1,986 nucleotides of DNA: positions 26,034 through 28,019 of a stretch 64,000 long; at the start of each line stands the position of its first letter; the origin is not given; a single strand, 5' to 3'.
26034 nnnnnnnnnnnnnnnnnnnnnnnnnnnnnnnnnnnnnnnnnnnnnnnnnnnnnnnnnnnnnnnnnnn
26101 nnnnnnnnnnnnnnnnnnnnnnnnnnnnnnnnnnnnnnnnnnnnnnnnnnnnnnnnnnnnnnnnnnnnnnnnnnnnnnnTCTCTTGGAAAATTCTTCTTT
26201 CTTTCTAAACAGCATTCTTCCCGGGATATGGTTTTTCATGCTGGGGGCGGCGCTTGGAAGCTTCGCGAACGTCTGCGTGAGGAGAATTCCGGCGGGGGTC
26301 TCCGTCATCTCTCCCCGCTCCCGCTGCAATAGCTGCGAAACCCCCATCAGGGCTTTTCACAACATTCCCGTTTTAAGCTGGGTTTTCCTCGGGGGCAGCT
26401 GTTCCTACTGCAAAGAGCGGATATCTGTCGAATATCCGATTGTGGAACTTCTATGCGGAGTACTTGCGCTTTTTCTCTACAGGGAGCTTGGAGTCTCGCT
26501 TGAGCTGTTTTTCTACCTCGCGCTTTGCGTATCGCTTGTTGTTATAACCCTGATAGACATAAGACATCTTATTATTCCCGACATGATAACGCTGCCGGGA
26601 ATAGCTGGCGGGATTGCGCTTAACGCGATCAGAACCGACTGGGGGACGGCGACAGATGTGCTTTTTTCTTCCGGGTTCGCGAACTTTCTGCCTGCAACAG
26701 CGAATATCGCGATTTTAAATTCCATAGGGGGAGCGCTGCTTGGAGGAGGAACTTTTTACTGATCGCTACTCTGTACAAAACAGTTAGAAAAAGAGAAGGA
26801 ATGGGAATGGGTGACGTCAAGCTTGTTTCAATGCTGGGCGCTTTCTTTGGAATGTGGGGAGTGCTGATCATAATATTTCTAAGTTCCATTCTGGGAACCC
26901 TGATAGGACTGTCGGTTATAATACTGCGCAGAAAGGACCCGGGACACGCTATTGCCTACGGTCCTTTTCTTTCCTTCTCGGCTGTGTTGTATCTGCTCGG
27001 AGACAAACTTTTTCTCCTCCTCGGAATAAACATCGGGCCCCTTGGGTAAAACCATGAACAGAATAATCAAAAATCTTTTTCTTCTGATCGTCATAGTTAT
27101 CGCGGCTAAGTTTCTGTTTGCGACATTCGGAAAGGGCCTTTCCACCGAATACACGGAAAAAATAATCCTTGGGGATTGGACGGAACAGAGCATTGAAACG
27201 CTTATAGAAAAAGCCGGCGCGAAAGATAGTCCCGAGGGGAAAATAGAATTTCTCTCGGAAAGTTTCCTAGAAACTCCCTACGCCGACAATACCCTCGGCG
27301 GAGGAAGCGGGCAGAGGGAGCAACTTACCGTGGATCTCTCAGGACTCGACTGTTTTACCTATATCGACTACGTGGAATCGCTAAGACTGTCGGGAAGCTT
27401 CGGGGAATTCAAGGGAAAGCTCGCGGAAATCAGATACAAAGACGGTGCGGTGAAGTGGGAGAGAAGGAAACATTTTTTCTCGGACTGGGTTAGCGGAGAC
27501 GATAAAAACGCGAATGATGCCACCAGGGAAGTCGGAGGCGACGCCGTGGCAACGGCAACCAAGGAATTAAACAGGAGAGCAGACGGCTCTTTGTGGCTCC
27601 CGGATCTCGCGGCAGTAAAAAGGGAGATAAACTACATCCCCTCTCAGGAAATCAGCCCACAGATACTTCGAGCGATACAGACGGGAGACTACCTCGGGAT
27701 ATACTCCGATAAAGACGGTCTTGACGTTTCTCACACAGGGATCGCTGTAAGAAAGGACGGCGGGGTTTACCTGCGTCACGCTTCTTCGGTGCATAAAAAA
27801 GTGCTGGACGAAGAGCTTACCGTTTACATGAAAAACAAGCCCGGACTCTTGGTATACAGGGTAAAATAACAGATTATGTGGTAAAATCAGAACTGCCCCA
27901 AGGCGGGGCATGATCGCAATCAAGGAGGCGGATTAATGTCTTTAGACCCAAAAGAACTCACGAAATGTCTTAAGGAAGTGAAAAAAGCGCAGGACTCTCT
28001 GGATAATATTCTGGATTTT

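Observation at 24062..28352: Cdc48/VCP-like double-ring AAA+ ATPase in an apparent operon with prepilin peptidase PilD, a DUF1460-like protein and a small hypothetical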

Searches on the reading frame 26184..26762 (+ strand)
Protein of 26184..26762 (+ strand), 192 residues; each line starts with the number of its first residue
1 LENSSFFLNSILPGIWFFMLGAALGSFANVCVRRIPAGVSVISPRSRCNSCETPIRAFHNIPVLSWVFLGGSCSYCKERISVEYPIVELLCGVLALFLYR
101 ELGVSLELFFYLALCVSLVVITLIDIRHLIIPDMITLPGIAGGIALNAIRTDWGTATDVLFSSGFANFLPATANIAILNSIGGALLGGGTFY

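Call 4: search_protein_families(library=pfam, proteins=[window:26184-26762:+], max_evalue=0.01)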
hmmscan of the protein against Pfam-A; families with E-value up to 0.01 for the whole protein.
window:26184-26762:+ (192 aa): 2 families
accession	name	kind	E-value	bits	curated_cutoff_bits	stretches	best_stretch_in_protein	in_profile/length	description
PF06750.18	A24_N_bact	-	6e-31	106.8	23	1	20-99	2-81/84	Bacterial Peptidase A24 N-terminal domain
PF01478.23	Peptidase_A24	-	1.9e-05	25.5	26.5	1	112-169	1-58/104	Type IV leader peptidase family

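Call 5: search_protein_families(library=ncbifam, proteins=[window:26184-26762:+], max_evalue=0.01)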
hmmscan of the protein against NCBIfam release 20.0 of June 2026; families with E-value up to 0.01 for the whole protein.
window:26184-26762:+ (192 aa): 0 families

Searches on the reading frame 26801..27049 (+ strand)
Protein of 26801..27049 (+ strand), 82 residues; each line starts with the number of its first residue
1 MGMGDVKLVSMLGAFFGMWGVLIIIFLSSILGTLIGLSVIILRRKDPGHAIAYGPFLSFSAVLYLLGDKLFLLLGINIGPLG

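Call 4: search_protein_families(library=pfam, proteins=[window:26801-27049:+], max_evalue=0.01)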
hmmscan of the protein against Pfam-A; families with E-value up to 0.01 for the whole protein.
window:26801-27049:+ (82 aa): 1 family
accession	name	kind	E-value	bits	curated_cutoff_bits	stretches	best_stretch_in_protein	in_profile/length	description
PF01478.23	Peptidase_A24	-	2.9e-06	28.1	26.5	1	1-37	68-104/104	Type IV leader peptidase family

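Call 5: search_protein_families(library=ncbifam, proteins=[window:26801-27049:+], max_evalue=0.01)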
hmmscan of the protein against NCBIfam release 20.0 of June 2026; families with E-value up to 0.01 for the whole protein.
window:26801-27049:+ (82 aa): 0 families

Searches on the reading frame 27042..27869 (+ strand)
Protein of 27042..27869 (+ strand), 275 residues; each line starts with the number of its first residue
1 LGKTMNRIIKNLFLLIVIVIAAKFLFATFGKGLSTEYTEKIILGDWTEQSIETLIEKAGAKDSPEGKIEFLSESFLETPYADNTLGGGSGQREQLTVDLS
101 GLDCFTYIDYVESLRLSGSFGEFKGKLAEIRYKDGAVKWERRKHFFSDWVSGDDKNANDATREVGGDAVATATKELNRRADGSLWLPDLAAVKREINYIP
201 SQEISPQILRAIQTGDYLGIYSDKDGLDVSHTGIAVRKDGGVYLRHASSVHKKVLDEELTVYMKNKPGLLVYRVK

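Call 4: search_protein_families(library=pfam, proteins=[window:27042-27869:+], max_evalue=0.01)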
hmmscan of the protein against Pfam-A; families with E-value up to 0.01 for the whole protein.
window:27042-27869:+ (275 aa): 1 family
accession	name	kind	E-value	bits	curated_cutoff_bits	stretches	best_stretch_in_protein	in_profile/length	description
PF07313.18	AmiA-like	-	1.1e-65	221.3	27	1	71-268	2-201/202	N-acetylmuramoyl-L-alanine amidase-like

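Call 5: search_protein_families(library=ncbifam, proteins=[window:27042-27869:+], max_evalue=0.01)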
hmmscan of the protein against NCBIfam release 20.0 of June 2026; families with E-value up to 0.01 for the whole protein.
window:27042-27869:+ (275 aa): 0 families

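Call 33: search_solved_structures(query=window:27042-27869:+, max_evalue=0.001, show_alignments=1)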
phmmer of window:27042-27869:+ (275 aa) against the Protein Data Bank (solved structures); distinct sequences matched with E-value up to 0.001: 3.
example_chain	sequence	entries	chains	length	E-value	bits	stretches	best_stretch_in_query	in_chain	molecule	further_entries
2p1g_A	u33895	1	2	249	3.2e-18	69.3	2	192-268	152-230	Putative xylanase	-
4h4j_A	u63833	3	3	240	6.4e-17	65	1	74-260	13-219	hypothetical protein | Uncharacterized protein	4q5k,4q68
2im9_A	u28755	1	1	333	1.7e-10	43.9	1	65-155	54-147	Hypothetical protein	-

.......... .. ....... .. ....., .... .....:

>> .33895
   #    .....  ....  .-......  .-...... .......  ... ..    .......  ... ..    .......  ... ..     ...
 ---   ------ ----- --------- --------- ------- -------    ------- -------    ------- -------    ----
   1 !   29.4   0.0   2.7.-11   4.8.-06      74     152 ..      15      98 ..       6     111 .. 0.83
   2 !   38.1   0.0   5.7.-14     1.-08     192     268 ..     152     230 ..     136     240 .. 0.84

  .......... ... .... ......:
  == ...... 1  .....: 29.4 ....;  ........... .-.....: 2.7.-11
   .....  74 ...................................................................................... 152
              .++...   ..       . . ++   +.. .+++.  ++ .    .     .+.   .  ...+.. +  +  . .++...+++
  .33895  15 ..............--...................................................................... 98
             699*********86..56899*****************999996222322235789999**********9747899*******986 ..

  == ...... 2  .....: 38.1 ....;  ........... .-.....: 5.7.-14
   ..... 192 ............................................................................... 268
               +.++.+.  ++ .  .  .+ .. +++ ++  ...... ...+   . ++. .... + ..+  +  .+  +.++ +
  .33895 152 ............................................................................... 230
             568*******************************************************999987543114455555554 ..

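Call 56: search_protein_families(library=padloc, proteins=[window:27042-27869:+], max_evalue=0.001)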
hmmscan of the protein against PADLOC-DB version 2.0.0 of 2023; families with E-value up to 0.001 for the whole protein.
window:27042-27869:+ (275 aa): 0 families
